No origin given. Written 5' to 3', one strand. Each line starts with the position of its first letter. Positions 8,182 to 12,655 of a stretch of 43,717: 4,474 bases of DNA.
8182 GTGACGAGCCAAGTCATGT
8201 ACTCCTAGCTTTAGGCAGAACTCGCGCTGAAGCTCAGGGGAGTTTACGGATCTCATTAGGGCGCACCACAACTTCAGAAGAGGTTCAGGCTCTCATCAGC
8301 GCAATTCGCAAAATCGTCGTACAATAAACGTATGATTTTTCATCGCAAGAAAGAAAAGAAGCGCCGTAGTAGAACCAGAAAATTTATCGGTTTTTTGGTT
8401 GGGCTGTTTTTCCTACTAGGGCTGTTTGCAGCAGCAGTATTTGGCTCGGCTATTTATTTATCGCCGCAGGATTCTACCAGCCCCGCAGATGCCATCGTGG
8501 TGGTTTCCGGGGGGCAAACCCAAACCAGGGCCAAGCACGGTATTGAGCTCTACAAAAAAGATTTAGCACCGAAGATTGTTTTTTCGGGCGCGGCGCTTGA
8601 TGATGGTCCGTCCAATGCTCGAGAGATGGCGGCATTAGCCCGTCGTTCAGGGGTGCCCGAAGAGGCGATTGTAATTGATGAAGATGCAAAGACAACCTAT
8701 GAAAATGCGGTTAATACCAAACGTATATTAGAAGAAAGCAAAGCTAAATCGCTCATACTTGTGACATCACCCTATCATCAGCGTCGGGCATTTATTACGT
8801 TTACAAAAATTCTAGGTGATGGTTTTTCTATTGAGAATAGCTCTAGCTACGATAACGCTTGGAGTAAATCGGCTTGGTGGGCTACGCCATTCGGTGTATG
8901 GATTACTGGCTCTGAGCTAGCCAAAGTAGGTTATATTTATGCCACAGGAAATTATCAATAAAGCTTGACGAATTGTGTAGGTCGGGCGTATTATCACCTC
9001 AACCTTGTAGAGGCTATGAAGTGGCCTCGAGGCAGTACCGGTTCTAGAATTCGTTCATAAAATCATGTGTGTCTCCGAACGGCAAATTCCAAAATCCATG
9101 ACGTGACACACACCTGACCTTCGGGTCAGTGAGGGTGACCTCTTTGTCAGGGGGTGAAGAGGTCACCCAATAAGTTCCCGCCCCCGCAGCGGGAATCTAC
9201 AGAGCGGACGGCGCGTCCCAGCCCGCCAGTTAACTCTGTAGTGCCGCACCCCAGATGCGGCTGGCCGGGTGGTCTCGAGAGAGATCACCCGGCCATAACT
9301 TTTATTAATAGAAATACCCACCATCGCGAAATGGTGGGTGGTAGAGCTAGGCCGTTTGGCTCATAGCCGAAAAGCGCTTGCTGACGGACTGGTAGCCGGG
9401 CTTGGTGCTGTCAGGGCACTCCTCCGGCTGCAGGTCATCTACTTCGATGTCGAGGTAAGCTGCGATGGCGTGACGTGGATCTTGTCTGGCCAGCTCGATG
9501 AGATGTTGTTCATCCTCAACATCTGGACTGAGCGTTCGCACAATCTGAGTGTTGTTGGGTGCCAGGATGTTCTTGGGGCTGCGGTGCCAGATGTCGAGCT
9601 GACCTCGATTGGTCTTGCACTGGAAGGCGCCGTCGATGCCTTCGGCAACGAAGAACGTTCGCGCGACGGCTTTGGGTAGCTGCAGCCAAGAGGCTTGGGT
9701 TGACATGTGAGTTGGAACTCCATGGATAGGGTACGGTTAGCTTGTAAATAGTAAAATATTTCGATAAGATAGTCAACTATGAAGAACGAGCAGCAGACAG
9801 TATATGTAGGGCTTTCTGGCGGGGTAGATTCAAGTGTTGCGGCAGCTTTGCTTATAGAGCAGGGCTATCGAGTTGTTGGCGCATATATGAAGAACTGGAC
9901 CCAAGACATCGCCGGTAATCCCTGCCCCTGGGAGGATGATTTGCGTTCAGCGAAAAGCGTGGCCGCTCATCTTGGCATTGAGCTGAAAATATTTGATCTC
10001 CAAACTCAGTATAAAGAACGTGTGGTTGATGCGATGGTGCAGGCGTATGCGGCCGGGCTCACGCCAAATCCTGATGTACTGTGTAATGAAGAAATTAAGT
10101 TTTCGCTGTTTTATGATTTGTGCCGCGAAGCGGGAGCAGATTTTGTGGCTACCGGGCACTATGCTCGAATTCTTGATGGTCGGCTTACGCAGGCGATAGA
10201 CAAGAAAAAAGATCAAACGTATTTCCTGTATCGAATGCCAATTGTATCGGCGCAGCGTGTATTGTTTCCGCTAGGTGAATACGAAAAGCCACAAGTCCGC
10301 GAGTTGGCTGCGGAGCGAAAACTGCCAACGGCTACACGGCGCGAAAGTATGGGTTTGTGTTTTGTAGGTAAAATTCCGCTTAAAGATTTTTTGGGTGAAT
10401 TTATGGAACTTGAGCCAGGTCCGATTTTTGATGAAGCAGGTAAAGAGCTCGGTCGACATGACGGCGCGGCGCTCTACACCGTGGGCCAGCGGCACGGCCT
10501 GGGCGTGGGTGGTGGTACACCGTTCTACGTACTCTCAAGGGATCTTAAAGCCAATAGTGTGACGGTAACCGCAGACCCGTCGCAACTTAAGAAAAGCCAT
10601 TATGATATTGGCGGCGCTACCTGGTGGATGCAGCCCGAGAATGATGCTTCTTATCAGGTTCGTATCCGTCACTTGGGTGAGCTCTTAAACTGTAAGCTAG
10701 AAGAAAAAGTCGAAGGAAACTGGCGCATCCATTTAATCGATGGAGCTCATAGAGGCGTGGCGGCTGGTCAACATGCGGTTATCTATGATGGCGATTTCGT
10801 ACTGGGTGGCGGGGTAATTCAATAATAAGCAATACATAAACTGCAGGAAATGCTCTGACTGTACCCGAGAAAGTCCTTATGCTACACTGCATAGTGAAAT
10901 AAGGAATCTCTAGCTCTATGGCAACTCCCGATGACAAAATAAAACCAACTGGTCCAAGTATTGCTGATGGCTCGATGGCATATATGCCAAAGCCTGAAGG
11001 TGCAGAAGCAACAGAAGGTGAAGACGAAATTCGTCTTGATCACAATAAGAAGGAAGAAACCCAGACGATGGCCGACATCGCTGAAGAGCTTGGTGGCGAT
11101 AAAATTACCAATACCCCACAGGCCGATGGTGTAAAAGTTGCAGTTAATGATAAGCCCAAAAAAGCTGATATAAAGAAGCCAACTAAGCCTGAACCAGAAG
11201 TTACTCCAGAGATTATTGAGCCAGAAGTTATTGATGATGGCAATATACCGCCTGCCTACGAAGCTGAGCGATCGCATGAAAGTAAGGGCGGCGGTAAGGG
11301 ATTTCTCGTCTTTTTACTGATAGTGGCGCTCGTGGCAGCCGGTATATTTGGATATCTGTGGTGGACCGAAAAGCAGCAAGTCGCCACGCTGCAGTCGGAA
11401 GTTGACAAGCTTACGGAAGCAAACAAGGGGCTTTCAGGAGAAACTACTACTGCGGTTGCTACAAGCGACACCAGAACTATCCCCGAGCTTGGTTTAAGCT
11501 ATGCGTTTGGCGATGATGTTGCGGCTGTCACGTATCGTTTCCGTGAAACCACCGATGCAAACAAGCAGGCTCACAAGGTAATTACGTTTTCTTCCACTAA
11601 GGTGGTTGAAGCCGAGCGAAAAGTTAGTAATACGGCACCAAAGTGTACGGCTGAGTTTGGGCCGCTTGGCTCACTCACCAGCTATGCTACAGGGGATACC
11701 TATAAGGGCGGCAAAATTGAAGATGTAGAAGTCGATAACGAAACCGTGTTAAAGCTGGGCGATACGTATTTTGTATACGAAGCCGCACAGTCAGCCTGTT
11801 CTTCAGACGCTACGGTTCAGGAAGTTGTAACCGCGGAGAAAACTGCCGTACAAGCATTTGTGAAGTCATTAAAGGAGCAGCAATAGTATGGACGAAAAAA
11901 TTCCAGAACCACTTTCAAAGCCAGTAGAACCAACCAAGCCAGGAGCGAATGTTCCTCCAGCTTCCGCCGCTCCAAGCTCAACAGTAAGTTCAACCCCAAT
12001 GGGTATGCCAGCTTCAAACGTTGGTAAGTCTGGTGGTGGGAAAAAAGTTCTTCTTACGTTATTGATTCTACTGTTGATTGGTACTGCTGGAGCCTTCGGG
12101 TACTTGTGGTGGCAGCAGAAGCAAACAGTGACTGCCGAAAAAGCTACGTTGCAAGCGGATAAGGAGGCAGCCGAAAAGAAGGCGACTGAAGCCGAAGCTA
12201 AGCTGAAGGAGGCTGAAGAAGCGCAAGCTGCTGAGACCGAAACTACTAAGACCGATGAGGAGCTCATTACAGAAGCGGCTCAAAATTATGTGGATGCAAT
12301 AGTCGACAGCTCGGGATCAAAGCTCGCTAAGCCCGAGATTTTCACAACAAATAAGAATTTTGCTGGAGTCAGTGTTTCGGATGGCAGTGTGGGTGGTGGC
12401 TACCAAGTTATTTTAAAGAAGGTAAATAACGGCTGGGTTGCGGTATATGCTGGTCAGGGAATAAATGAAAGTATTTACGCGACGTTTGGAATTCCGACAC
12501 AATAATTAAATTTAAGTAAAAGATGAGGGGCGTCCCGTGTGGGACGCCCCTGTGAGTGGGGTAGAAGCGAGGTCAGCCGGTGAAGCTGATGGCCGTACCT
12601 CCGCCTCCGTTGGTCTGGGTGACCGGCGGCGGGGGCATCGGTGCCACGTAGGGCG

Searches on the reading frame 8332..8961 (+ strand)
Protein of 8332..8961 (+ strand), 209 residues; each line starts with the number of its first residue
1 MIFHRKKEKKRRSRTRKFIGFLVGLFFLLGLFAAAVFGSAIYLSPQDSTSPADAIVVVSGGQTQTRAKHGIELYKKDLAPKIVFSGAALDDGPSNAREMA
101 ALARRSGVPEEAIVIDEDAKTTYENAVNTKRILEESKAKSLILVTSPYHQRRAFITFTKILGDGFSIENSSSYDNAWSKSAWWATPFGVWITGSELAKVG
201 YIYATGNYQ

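Call 6: search_protein_families(library=pfam, proteins=[window:8332-8961:+], max_evalue=0.001)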
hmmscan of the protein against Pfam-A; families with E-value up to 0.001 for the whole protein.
window:8332-8961:+ (209 aa): 1 family
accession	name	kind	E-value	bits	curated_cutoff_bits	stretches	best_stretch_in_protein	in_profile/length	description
PF02698.23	DUF218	-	1.5e-26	93.3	27.6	1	53-162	1-104/133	DUF218 domain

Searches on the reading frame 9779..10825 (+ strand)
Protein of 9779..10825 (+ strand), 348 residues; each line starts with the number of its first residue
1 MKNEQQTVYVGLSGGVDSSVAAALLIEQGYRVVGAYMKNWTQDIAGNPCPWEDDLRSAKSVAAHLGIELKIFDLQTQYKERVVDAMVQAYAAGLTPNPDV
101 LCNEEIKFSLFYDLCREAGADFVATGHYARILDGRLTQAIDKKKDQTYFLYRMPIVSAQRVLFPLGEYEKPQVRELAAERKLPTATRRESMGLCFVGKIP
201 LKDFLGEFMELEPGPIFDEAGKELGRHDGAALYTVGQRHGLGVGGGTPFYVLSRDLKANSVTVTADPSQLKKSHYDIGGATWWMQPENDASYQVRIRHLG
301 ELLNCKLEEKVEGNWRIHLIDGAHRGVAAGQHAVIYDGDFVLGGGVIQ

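Call 6: search_protein_families(library=pfam, proteins=[window:9779-10825:+], max_evalue=0.001)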
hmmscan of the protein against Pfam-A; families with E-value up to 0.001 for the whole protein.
window:9779-10825:+ (348 aa): 6 families
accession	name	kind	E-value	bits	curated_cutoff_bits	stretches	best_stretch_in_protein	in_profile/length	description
PF03054.22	tRNA_Me_trans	-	7.9e-71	238.3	20.6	1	7-198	2-202/202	tRNA methyl transferase HUP domain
PF20259.3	tRNA_Me_trans_M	-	4.4e-17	61.8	27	1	202-264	1-65/66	tRNA methyl transferase PRC-barrel domain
PF20258.4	tRNA_Me_trans_C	-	9.8e-14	51.9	20.6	1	283-347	11-77/77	Aminomethyltransferase beta-barrel domain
PF02540.23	NAD_synthase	-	4.3e-07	29.7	21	1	3-79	16-86/242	NAD synthase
PF00733.27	Asn_synthase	-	3.1e-05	24.2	21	1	8-91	20-96/354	Asparagine synthase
PF02568.20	ThiI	-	0.0001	22.4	20.5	1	5-43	3-41/197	Thiamine biosynthesis protein (ThiI)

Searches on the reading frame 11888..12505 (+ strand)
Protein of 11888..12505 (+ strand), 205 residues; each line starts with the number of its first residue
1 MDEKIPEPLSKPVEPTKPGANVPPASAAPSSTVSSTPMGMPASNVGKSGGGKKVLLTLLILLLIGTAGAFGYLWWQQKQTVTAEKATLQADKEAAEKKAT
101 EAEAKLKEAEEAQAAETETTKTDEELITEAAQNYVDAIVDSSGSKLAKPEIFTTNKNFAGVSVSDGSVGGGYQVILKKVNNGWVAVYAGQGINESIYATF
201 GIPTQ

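Call 6: search_protein_families(library=pfam, proteins=[window:11888-12505:+], max_evalue=0.001)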
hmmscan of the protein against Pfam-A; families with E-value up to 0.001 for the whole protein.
window:11888-12505:+ (205 aa): 1 family
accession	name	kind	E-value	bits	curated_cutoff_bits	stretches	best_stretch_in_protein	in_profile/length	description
PF10883.13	DUF2681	-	0.00013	22.7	28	1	60-130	7-80/90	Protein of unknown function (DUF2681)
